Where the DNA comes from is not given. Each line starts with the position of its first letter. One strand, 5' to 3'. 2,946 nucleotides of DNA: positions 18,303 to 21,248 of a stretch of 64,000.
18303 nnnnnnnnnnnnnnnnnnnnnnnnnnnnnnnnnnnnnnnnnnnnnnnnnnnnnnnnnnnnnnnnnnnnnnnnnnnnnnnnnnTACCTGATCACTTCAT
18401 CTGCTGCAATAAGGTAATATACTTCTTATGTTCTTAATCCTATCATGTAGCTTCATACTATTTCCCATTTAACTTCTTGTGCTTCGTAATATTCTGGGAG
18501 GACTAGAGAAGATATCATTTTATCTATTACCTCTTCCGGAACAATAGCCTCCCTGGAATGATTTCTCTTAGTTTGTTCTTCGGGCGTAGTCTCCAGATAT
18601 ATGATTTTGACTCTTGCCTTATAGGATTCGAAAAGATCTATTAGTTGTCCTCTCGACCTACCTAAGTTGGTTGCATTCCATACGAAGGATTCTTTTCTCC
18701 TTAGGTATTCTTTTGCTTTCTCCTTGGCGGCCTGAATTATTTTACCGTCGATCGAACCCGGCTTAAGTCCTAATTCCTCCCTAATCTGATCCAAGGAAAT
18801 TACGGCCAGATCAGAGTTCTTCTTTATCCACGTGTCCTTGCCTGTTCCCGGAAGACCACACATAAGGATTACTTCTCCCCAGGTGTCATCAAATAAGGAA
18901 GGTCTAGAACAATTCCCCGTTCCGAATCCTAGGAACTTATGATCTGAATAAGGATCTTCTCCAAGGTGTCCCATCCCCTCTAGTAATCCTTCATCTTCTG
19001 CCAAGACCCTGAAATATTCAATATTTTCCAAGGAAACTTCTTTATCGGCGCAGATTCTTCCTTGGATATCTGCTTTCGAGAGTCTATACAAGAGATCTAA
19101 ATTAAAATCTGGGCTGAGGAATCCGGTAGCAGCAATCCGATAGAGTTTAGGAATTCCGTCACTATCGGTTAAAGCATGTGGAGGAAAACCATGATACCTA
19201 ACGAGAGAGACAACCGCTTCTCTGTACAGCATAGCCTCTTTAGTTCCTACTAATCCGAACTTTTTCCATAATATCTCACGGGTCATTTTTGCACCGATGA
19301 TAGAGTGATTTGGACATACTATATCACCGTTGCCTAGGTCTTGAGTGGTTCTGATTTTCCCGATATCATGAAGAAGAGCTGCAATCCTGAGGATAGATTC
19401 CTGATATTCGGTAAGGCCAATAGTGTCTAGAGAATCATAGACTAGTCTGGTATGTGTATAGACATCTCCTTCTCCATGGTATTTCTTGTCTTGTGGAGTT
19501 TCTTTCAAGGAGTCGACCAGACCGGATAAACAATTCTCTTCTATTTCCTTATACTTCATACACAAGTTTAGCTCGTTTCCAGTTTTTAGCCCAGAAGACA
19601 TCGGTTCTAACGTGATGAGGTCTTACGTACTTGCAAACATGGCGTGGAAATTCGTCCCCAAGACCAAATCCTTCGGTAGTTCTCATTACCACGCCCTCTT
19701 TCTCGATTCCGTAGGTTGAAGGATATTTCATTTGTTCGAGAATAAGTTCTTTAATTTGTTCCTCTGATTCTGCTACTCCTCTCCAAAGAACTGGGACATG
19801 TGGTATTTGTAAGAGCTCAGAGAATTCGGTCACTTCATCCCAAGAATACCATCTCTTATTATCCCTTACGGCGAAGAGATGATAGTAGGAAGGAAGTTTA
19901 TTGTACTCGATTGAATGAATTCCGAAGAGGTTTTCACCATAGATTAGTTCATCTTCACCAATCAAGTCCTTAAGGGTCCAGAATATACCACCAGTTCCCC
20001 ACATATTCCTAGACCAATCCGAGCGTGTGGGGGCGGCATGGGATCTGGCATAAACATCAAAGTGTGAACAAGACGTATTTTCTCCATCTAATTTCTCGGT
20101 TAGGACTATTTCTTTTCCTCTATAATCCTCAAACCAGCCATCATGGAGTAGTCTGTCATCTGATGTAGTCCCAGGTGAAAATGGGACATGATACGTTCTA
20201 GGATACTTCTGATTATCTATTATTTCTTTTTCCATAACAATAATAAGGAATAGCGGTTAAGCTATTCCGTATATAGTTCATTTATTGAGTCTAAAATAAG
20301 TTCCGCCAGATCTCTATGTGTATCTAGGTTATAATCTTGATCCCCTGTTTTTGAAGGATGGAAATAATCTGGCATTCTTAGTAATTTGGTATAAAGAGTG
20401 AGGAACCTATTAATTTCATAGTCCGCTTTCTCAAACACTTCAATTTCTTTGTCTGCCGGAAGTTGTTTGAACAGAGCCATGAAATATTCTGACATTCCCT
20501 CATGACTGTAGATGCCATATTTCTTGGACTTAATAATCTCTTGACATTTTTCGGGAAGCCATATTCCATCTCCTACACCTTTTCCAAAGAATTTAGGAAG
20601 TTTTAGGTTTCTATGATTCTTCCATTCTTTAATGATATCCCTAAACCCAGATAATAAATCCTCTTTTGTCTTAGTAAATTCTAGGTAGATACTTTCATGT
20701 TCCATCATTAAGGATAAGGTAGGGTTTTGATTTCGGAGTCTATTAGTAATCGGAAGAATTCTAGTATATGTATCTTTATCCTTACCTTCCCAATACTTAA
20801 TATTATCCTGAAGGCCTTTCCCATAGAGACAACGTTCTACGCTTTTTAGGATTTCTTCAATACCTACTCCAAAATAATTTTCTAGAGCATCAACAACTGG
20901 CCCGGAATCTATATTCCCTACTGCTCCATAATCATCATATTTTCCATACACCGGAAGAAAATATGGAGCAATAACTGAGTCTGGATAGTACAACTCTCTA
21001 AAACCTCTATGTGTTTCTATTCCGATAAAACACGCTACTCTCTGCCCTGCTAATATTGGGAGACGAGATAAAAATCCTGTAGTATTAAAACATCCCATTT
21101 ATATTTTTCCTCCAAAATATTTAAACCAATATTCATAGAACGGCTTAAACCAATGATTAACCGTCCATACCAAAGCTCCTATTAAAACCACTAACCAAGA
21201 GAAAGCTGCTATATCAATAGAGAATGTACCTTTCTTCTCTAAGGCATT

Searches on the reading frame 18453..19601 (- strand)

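Call 69: search_protein_families(library=phrogs, max_evalue=0.0001, proteins=[window:18453-19601:-])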
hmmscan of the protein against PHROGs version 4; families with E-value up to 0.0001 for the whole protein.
window:18453-19601:- (382 aa): 3 families
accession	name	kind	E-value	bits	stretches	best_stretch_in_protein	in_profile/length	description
phrog_6931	-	unknown function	1.2e-25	91.5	2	16-186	3-159/343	-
phrog_2071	-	other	6.2e-15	56.7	1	244-366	18-141/282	ATPase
phrog_505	-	other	4.9e-12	46.9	1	243-366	3-140/295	polynucleotide kinase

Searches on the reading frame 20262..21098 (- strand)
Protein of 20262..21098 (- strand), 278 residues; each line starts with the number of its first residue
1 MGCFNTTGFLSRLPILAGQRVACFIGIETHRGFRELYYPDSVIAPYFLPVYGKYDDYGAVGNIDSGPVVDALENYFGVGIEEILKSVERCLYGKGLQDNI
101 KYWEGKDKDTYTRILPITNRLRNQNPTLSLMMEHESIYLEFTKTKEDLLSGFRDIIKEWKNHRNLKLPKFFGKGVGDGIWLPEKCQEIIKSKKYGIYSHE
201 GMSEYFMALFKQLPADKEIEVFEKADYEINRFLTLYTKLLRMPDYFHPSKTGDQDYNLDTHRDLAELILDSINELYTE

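Call 69: search_protein_families(library=phrogs, max_evalue=0.0001, proteins=[window:20262-21098:-])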
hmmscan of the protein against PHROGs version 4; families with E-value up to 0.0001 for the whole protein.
window:20262-21098:- (278 aa): 1 family
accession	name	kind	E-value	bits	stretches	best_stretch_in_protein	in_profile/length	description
phrog_5960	-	unknown function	1.6e-06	28.8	1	1-58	1-61/406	-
